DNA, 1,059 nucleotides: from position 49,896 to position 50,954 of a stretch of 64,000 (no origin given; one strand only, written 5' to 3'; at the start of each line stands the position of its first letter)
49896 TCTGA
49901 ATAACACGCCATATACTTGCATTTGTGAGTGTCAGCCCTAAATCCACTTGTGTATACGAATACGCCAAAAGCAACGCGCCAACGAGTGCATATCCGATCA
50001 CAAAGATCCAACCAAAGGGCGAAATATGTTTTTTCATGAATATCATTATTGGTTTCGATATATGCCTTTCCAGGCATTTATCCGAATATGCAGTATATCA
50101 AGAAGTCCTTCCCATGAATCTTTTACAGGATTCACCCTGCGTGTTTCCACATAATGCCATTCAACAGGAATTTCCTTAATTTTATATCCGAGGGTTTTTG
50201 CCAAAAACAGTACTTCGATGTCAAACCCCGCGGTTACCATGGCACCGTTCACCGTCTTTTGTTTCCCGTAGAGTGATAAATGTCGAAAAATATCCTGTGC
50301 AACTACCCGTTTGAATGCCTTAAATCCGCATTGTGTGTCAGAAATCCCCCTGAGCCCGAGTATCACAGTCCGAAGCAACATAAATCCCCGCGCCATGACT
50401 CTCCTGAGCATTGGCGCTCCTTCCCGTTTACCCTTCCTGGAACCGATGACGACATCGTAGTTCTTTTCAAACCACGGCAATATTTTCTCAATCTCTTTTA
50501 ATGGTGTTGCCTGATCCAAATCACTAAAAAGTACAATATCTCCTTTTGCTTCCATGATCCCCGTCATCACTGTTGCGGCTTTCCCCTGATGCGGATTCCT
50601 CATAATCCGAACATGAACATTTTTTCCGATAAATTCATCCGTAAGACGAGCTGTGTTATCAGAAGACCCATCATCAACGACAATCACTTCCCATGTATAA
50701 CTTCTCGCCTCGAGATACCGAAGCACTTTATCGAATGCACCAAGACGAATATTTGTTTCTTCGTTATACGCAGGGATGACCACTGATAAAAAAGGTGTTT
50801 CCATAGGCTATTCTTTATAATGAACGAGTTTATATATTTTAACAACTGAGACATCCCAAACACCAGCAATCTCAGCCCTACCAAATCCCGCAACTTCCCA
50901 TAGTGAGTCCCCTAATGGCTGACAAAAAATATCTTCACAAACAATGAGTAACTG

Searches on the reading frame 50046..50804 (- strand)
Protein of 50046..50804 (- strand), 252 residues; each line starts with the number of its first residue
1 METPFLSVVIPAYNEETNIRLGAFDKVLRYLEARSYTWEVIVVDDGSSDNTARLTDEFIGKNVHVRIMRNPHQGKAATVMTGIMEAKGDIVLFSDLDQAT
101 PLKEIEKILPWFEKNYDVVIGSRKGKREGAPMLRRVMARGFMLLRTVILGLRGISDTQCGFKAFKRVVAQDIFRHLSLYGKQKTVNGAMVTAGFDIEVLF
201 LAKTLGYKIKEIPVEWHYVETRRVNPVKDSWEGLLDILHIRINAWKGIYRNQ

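Call 6: search_protein_families(library=pfam, proteins=[window:50046-50804:-], max_evalue=0.001)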
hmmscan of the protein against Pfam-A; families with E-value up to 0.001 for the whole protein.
window:50046-50804:- (252 aa): 3 families
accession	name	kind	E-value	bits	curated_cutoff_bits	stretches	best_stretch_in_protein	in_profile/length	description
PF00535.33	Glycos_transf_2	-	8.6e-29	101.1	23.3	1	7-173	1-168/168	Glycosyl transferase family 2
PF10111.15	Glyco_tranf_2_2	-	4.9e-09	36.5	27.3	1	7-109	1-103/276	Glycosyltransferase like family 2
PF13641.12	Glyco_tranf_2_3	-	1.9e-06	28.5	27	1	6-140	3-139/230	Glycosyltransferase like family 2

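Call 15: search_protein_families(library=ncbifam, proteins=[window:50046-50804:-], max_evalue=0.00001)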
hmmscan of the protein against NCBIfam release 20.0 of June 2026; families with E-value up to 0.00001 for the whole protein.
window:50046-50804:- (252 aa): 17 families
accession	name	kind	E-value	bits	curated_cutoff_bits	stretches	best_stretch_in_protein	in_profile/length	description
NF047588.1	GlcsyltransPgfSStrep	equivalog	2e-20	73.2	500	1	6-179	3-173/308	glycosyltransferase PgfS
NF007986.1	PRK10714.1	equivalog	8.1e-19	67.8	529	1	6-172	8-172/316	undecaprenyl-phosphate 4-deoxy-4-formamido-L-arabinose transferase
NF041391.1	DPhHxTase_Halo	equivalog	3.7e-17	62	375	1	12-217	3-184/213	dolichyl-phosphate hexose transferase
NF041875.1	EPS_EpsD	equivalog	8.1e-16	58.3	370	1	6-121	1-114/325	exopolysaccharide biosynthesis glycosyltransferase EpsD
NF007482.0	PRK10073.1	equivalog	4.3e-14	52.2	423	1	3-100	5-98/334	glycosyltransferase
TIGR03937.1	PgaC_IcaA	equivalog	9.5e-14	51.1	422.3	1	2-99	43-137/407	poly-beta-1,6-N-acetyl-D-glucosamine synthase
NF038302.1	EPS_HpsE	equivalog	1.7e-13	50.2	300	1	6-103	3-102/307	hormogonium polysaccharide biosynthesis glycosyltransferase HpsE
NF058614.1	PPMAGASynPpgS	equivalog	6.5e-13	48.6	370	1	8-220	4-200/226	polyprenyl-phospho-N-acetylgalactosaminyl synthase PpgS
TIGR04283.1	glyco_like_mftF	equivalog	1.4e-12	47.7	182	1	6-112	1-97/221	TIGR04283 family arsenosugar biosynthesis glycosyltransferase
TIGR03965.1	mycofact_glyco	equivalog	4.2e-11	42.4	280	1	5-115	75-182/467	mycofactocin biosynthesis glycosyltransferase MftF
NF010496.0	PRK13915.1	equivalog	1.9e-10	40.3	262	1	6-100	33-129/307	glucosyl-3-phosphoglycerate synthase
TIGR04182.1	glyco_TIGR04182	equivalog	3.3e-10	39.8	325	1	7-230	3-207/293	S-layer glycoprotein N-glycosyltransferase AglJ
NF047683.1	TeichurnBiosyTuaG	equivalog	9.5e-09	35.2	400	1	3-115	5-114/252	teichuronic acid biosynthesis protein TuaG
NF050050.1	ProtGlycPglI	equivalog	2.7e-08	33.6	500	1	4-128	2-124/306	GalNAc(5)-diNAcBac-PP-undecaprenol beta-1,3-glucosyltransferase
NF041394.1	GtaseAglG_Halo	equivalog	2.3e-06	27.1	440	1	7-122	4-117/304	glucosyl-dolichyl phosphate glucuronosyltransferase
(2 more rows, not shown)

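Call 23: search_solved_structures(query=window:50046-50804:-, max_evalue=0.01)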
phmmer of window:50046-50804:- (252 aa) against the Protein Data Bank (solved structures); distinct sequences matched with E-value up to 0.01: 27.
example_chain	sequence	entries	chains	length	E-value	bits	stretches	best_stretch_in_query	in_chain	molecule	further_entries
5mlz_A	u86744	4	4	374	1.2e-18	70.5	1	6-172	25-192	Dolichol monophosphate mannose synthase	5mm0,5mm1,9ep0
9bhc_C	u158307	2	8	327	1.9e-15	60.1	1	6-174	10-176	Undecaprenyl-phosphate 4-deoxy-4-formamido-L-arabinose transferase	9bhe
8vxh_A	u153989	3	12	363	2.5e-15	59.7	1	6-174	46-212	Undecaprenyl-phosphate 4-deoxy-4-formamido-L-arabinose transferase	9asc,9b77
9hwj_A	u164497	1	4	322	2.6e-15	59.6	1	6-170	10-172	Undecaprenyl-phosphate 4-deoxy-4-formamido-L-arabinose transferase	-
5eke_A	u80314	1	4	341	8.8e-14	54.6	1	5-142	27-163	Uncharacterized glycosyltransferase sll0501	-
5ekp_C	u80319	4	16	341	8.8e-14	54.6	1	5-142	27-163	Uncharacterized glycosyltransferase sll0501 | Glycosyltransferase sll0501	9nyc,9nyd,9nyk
9nye_A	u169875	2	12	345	9e-14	54.5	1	5-142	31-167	Glycosyltransferase sll0501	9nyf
2z87_A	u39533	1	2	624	5.9e-10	42.1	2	3-117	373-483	Chondroitin synthase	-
2z86_A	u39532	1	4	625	5.9e-10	42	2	3-117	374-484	Chondroitin synthase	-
8vh7_A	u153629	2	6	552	6.6e-09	38.6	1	4-186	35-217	Heparosan synthase B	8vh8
8viw_A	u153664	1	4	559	6.7e-09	38.6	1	4-186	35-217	Heparosan synthase B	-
5hea_A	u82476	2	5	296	3.6e-07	32.9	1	5-99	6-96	Putative glycosyltransferase (GalT1)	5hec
6p61_A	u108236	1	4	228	1.5e-05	27.6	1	3-101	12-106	Glycosyltransferase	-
3bcv_A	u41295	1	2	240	1.7e-05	27.5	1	4-98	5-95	Putative glycosyltransferase protein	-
5tze_C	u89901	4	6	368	2.3e-05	27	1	6-131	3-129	Glycosyl transferase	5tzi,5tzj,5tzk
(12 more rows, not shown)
